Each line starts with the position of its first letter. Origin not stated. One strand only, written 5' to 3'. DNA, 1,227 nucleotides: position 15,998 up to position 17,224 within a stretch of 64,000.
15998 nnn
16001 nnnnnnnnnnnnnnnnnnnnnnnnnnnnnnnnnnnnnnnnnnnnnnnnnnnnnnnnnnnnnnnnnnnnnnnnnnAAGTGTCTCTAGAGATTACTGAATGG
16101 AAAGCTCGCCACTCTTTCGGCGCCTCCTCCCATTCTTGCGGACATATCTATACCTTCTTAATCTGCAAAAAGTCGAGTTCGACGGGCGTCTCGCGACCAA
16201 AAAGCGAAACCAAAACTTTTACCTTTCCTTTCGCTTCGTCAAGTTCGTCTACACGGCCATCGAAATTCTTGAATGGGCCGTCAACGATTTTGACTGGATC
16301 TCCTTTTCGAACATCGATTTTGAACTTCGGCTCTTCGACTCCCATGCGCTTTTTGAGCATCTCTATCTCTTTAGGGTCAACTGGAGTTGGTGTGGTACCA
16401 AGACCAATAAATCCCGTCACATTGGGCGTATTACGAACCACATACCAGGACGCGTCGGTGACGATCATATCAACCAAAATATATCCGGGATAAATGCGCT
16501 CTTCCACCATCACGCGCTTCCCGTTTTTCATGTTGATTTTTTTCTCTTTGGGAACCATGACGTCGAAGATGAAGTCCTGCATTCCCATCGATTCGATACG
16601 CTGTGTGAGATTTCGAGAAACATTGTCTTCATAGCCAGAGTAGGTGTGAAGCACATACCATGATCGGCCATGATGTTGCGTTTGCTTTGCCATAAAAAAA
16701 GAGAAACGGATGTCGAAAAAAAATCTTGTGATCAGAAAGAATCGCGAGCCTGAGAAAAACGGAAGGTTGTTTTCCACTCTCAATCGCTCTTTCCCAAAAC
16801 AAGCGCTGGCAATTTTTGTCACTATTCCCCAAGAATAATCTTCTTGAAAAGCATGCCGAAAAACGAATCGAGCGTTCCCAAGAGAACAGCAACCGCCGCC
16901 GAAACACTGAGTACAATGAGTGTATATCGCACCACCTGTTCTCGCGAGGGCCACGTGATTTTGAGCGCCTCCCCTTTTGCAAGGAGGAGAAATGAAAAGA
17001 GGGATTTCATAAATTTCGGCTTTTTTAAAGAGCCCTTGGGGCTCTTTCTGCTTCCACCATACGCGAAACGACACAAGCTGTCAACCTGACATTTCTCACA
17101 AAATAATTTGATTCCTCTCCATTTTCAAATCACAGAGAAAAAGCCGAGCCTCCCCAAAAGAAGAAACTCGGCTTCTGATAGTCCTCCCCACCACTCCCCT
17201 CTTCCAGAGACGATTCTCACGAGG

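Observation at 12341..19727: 2.54-kb block duplicated either side of the secE-nusG-rplK-rplA cluster, with copies differing only at homopolymer runs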

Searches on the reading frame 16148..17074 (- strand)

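Call 7: search_protein_families(library=pfam, proteins=[window:16148-17074:-])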
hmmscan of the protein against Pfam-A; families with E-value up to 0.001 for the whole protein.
window:16148-17074:- (308 aa): 2 families
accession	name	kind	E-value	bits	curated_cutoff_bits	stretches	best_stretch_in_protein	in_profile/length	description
PF02357.24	NusG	-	8e-27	94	22.2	1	138-240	2-92/93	Transcription termination factor nusG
PF00467.35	KOW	-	0.00056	20.1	22.3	1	257-287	1-29/32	KOW motif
